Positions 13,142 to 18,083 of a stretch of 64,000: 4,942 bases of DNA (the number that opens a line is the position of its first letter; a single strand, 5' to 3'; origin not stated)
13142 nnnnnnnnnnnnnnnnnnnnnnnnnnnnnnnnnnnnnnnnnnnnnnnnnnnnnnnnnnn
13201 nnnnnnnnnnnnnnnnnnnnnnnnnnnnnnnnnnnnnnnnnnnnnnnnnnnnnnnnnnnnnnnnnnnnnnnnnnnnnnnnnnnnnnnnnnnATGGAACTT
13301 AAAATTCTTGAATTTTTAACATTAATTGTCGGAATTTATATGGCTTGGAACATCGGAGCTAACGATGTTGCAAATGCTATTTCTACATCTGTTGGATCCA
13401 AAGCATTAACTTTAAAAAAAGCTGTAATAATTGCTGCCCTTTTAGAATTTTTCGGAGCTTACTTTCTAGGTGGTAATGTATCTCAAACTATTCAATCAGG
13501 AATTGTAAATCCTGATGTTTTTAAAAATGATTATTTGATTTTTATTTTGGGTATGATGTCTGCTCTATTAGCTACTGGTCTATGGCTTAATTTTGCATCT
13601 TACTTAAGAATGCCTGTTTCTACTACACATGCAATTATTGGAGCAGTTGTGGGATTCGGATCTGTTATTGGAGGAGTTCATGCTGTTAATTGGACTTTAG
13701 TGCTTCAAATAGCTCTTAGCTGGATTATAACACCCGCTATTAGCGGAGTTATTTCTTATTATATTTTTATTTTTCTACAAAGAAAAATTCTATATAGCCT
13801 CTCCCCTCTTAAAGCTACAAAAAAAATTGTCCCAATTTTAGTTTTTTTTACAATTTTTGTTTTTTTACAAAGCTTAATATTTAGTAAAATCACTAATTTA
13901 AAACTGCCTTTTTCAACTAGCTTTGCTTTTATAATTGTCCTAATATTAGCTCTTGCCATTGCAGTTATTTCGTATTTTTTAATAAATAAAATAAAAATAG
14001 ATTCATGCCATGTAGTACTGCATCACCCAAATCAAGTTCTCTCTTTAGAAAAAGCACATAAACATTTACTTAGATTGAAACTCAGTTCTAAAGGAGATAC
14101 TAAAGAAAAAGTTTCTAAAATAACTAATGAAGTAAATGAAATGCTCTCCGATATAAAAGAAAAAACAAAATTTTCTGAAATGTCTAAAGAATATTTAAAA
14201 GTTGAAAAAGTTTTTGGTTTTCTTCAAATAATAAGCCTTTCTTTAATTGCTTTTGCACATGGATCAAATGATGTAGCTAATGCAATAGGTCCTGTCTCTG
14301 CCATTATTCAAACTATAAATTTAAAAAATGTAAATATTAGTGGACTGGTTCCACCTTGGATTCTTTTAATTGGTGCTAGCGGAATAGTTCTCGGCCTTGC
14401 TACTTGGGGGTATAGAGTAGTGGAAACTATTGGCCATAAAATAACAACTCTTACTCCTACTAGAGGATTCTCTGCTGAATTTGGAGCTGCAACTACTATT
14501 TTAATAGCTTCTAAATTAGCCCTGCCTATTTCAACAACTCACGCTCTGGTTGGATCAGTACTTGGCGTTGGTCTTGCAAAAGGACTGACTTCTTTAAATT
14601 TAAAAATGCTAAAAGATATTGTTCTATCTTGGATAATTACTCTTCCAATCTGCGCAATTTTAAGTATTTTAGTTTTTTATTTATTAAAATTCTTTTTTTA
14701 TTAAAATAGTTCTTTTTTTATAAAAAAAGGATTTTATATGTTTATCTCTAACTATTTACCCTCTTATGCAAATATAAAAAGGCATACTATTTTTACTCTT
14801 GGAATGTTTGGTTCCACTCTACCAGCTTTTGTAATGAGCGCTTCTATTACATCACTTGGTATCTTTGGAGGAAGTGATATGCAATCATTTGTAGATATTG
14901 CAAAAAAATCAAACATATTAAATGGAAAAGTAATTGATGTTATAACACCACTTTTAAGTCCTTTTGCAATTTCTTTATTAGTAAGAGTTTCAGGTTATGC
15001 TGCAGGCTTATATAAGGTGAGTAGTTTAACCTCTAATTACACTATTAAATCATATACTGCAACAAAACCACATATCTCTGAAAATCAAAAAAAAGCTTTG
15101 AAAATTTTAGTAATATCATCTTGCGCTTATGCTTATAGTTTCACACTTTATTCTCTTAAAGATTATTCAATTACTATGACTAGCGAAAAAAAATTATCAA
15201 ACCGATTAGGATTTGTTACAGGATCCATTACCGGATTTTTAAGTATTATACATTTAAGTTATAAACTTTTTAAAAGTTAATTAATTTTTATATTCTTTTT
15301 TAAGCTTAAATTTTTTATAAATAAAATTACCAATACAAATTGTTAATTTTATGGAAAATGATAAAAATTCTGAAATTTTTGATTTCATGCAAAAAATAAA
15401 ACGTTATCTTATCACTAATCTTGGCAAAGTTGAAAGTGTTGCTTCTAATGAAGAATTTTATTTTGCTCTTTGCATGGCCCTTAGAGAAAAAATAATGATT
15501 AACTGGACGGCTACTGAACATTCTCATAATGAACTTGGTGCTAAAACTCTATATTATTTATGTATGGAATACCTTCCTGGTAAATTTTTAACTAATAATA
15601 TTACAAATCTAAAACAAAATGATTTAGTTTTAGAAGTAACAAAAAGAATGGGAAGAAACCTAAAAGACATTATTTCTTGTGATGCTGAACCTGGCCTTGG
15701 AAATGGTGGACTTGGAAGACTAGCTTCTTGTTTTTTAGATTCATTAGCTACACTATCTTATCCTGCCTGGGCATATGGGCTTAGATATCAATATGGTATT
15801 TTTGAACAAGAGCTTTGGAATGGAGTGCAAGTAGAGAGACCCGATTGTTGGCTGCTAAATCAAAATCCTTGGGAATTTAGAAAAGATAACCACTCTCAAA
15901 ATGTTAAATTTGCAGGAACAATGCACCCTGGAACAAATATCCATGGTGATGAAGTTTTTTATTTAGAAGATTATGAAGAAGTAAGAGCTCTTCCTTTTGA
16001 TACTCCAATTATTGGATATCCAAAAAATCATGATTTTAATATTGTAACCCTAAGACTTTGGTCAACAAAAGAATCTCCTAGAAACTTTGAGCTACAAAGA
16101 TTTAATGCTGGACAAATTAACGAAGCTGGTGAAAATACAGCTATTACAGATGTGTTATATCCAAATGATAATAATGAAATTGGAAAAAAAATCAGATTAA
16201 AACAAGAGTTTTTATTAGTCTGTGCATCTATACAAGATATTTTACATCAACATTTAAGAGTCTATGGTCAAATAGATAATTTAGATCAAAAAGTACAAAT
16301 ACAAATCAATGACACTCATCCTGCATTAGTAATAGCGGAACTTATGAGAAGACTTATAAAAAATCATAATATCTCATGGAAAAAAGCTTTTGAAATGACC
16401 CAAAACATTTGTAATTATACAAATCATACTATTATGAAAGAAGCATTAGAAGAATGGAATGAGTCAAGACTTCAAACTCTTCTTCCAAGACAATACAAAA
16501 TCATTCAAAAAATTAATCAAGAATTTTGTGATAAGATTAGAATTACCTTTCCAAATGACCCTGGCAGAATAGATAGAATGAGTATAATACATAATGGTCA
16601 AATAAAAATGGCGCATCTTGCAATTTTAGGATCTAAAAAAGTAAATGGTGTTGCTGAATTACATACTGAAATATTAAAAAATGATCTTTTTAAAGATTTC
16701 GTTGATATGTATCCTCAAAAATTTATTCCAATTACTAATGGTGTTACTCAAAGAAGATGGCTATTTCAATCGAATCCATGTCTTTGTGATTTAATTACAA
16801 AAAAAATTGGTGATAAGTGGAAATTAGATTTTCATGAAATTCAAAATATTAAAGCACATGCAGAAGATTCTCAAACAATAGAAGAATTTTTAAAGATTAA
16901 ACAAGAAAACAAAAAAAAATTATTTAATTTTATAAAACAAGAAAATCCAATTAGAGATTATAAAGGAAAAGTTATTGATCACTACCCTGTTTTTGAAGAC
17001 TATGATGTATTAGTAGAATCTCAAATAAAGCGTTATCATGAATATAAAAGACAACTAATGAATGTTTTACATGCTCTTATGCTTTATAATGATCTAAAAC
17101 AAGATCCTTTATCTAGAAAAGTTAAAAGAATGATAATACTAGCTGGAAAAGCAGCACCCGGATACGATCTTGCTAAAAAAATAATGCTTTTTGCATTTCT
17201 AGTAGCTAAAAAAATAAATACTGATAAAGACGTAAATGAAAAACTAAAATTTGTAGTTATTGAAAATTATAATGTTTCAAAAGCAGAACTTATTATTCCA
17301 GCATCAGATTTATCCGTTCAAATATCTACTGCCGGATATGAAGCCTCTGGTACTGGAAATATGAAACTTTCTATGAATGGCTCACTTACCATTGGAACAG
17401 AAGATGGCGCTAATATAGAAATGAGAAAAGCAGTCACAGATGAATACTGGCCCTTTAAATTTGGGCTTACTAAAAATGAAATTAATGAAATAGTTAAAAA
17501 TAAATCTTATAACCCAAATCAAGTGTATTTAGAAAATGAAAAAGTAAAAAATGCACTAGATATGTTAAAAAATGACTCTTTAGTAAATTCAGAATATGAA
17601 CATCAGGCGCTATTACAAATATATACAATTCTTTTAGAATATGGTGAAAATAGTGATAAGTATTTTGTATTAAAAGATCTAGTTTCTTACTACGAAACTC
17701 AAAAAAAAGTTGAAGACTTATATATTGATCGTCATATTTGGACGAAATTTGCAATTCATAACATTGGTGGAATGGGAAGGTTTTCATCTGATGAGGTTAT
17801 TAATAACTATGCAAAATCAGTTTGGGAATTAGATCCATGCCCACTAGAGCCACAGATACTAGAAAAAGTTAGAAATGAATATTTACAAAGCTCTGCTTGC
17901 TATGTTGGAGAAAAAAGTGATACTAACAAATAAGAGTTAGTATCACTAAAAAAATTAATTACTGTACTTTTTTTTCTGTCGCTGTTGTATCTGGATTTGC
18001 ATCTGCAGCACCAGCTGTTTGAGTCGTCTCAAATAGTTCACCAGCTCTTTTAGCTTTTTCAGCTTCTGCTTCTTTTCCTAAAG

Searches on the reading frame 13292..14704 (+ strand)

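Call 57: search_protein_families(library=pfam, proteins=[window:13292-14704:+], max_evalue=0.00001)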
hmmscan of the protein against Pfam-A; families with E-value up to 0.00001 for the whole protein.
window:13292-14704:+ (470 aa): 1 family
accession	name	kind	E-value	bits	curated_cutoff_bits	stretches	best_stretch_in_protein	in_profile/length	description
PF01384.25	PHO4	-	1.3e-115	386.6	33.7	1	21-458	1-350/350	Phosphate transporter family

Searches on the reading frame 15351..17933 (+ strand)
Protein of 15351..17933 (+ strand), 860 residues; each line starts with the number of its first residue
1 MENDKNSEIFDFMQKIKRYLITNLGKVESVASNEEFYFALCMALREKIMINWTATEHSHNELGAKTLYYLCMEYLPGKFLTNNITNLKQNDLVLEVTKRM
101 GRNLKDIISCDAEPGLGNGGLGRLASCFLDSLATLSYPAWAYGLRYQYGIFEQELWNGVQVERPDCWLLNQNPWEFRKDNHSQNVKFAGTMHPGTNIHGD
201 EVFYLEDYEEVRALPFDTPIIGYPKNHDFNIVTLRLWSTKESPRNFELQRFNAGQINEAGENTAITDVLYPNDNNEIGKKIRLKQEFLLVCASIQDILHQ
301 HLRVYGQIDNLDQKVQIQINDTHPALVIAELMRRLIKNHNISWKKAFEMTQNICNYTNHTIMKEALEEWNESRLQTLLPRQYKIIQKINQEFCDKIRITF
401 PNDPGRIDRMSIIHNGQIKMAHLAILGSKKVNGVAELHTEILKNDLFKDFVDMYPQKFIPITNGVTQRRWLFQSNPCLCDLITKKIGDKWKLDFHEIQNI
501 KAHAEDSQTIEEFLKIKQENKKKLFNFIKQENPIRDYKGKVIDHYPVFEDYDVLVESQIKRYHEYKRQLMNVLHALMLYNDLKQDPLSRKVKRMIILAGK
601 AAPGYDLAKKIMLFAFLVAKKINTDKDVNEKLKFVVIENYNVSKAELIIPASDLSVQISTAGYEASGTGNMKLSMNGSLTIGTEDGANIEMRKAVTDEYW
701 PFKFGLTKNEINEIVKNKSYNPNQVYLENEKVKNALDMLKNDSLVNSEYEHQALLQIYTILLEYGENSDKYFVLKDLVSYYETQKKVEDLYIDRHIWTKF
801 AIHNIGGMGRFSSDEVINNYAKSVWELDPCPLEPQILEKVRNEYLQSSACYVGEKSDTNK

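Call 57: search_protein_families(library=pfam, proteins=[window:15351-17933:+], max_evalue=0.00001)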
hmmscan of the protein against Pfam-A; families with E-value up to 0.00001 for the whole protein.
window:15351-17933:+ (860 aa): 1 family
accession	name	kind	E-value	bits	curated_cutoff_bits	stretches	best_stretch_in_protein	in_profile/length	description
PF00343.26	Phosphorylase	-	3.5e-265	882.2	27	1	98-826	2-712/713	Carbohydrate phosphorylase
